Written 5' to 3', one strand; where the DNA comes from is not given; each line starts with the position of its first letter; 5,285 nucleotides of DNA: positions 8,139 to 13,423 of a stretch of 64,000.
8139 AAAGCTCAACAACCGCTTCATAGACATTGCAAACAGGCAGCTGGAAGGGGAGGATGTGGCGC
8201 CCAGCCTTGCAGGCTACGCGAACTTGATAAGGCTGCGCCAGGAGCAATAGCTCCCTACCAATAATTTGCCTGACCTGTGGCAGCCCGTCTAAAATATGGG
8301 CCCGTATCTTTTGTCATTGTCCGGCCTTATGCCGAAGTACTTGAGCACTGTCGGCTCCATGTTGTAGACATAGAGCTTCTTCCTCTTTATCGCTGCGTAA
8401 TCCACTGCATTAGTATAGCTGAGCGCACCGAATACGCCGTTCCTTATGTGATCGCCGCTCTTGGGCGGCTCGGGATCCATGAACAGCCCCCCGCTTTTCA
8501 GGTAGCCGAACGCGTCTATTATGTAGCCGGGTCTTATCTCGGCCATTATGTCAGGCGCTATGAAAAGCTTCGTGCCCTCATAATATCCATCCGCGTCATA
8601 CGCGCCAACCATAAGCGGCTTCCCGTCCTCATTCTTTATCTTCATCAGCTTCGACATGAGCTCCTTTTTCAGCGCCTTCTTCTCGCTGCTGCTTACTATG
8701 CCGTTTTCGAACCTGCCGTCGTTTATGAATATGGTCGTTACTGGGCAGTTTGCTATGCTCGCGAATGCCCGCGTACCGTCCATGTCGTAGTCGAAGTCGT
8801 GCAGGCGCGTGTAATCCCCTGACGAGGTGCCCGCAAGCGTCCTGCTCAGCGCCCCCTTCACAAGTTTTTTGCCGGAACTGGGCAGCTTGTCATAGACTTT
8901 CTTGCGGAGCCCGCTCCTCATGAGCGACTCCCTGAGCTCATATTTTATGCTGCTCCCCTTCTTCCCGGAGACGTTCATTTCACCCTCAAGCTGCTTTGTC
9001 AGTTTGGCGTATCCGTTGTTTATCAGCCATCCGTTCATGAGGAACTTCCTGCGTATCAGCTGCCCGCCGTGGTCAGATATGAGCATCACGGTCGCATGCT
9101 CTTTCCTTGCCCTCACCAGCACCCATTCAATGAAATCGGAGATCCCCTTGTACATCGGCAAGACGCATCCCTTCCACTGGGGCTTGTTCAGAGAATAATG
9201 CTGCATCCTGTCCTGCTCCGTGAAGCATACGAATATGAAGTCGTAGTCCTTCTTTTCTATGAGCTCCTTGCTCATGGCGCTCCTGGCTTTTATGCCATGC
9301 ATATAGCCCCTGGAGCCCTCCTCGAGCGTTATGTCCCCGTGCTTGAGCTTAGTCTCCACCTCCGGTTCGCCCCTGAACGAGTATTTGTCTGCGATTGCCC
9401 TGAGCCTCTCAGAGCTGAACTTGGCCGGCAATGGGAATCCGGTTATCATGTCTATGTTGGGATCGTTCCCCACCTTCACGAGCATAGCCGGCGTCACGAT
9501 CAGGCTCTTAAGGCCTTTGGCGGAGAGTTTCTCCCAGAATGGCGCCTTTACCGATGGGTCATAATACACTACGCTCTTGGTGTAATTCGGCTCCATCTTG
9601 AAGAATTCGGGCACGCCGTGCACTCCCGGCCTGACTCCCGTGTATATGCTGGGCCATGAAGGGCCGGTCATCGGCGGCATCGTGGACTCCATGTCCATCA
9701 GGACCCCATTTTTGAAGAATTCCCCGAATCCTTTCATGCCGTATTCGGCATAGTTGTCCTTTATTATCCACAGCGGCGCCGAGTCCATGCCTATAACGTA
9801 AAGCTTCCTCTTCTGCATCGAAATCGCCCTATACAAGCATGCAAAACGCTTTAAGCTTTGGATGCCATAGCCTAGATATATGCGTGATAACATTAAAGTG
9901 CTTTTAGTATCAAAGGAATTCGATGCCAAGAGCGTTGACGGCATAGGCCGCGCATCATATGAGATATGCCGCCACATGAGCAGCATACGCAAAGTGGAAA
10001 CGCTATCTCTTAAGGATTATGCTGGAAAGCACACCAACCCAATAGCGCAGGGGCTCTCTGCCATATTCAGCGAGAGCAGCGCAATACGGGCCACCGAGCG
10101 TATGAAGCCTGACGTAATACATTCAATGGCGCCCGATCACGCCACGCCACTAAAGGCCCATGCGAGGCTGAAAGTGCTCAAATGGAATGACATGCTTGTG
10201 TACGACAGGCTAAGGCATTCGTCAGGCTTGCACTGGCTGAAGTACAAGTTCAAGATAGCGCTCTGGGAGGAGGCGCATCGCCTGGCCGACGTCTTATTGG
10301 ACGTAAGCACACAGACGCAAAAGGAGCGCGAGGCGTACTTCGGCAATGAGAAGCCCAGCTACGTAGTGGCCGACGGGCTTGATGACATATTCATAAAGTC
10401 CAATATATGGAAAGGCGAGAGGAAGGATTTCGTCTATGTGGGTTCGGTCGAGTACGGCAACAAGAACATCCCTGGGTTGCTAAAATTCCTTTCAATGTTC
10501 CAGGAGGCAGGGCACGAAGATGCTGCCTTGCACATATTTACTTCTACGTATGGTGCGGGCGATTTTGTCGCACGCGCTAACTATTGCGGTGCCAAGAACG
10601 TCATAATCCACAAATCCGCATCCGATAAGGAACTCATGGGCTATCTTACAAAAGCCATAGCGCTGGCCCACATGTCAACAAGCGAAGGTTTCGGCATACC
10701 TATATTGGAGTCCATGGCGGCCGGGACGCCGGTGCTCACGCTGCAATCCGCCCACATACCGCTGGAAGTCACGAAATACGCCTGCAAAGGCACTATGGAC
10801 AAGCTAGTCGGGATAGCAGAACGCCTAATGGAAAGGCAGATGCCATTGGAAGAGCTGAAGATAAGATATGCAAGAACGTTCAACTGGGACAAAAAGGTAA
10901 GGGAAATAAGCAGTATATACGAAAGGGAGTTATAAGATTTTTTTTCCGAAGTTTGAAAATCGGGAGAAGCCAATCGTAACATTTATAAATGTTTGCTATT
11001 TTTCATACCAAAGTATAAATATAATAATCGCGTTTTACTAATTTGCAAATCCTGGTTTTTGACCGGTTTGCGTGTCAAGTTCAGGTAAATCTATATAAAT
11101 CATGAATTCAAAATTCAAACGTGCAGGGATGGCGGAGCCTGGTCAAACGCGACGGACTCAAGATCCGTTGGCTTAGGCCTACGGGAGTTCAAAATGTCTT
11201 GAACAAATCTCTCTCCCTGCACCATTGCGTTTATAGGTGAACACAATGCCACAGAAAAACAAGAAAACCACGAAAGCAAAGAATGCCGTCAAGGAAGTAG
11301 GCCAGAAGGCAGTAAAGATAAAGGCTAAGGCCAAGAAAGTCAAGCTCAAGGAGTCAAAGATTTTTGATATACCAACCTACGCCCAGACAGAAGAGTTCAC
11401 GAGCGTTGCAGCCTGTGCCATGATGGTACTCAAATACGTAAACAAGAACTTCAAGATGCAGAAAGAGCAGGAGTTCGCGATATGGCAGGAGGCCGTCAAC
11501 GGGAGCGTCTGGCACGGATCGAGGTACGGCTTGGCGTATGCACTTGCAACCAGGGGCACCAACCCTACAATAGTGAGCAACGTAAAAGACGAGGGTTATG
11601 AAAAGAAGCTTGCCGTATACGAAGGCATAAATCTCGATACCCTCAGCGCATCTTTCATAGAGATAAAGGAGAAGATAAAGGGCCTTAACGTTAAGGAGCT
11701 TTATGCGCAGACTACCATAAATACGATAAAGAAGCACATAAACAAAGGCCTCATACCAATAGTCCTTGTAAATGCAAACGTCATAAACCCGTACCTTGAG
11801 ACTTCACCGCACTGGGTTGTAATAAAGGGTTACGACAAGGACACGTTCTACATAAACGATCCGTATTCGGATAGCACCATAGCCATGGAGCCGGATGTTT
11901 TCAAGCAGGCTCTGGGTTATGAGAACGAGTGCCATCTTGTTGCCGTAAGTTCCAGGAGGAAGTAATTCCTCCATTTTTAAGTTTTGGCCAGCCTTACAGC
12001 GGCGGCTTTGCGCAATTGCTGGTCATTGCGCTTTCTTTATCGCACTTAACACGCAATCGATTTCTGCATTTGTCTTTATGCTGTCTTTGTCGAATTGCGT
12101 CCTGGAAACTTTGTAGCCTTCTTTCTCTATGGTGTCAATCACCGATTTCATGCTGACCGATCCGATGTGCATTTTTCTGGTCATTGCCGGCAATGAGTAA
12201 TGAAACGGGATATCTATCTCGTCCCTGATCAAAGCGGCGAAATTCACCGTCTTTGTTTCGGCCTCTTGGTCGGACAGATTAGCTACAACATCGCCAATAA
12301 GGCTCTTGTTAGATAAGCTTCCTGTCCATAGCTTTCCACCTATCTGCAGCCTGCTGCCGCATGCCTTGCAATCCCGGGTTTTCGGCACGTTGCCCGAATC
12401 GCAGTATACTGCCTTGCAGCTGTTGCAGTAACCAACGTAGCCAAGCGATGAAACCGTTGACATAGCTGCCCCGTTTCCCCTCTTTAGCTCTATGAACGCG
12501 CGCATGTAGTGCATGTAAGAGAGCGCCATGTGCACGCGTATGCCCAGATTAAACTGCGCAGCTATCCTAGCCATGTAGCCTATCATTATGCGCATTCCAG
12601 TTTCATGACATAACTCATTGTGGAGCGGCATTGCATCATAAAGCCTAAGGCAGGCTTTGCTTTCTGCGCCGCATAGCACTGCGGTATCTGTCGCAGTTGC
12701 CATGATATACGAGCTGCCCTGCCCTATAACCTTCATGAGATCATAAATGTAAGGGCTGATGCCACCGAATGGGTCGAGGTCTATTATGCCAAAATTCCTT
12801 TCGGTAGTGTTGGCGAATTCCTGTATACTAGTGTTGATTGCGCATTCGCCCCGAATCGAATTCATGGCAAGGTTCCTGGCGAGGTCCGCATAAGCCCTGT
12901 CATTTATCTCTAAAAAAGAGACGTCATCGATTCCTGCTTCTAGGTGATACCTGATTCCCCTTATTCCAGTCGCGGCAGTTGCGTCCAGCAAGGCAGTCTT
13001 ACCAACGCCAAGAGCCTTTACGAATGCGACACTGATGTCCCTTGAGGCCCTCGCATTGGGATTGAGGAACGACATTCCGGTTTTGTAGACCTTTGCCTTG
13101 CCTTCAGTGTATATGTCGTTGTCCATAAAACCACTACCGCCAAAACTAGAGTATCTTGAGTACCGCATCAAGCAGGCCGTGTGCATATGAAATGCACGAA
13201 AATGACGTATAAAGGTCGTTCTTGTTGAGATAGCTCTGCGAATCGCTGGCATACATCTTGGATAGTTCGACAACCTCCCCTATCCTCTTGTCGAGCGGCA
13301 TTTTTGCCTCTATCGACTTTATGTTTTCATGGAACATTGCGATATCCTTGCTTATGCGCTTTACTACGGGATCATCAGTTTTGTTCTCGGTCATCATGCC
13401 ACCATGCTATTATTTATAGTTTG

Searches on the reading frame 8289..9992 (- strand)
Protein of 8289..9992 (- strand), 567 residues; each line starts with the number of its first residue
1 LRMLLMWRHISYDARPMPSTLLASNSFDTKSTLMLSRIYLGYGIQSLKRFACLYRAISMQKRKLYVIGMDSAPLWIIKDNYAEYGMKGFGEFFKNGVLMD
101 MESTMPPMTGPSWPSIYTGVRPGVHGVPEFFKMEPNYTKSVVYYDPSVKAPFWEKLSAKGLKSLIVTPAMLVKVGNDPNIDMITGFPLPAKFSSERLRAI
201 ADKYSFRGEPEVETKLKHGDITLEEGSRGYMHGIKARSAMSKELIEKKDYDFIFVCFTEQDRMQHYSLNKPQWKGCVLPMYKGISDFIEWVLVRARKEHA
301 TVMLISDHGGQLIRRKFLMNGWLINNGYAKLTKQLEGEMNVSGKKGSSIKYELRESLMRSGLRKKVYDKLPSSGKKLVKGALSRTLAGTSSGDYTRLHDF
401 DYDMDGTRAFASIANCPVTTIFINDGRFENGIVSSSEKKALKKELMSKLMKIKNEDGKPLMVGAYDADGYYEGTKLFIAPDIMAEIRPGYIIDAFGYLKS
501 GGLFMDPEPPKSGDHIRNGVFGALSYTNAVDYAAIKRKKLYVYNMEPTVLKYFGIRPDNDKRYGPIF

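Call 59: search_protein_families(library=pfam, proteins=[window:8289-9992:-], max_evalue=0.00001)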
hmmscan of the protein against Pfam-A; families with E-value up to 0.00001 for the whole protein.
window:8289-9992:- (567 aa): 1 family
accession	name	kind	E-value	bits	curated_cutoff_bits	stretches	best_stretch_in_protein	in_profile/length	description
PF01663.27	Phosphodiest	-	2.7e-23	83.5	23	1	66-370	3-275/342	Type I phosphodiesterase / nucleotide pyrophosphatase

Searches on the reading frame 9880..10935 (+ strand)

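Call 80: search_protein_families(library=pfam, proteins=[window:9880-10935:+], max_evalue=0.00001)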
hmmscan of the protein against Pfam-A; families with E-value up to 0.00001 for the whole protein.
window:9880-10935:+ (351 aa): 2 families
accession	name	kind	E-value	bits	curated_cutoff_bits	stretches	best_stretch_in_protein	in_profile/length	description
PF00534.26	Glycos_transf_1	-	2.9e-15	56.7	26.4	1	172-299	6-132/172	Glycosyl transferases group 1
PF13692.12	Glyco_trans_1_4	-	1.3e-10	42.1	27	1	182-295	2-113/142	Glycosyl transferases group 1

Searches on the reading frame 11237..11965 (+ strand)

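Call 80: search_protein_families(library=pfam, proteins=[window:11237-11965:+], max_evalue=0.00001)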
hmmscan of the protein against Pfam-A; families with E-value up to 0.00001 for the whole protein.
window:11237-11965:+ (242 aa): 3 families
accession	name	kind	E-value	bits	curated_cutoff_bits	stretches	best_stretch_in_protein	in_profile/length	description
PF11814.14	DUF3335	-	8.4e-25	87.9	25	1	45-214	1-170/206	Peptidase_C39 like family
PF09778.15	Guanylate_cyc_2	-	6.3e-09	35.9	28.1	1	45-225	1-199/212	Guanylylate cyclase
PF13529.12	Peptidase_C39_2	-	7.7e-09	36.7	24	1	156-210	84-143/143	Peptidase_C39 like family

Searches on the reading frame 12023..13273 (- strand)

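Call 59: search_protein_families(library=pfam, proteins=[window:12023-13273:-], max_evalue=0.00001)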
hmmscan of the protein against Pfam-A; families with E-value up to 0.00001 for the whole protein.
window:12023-13273:- (416 aa): 1 family
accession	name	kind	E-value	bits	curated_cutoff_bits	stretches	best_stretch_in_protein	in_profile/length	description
PF02005.22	TRM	-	1.2e-82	278.6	27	1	56-412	7-375/376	N2,N2-dimethylguanosine tRNA methyltransferase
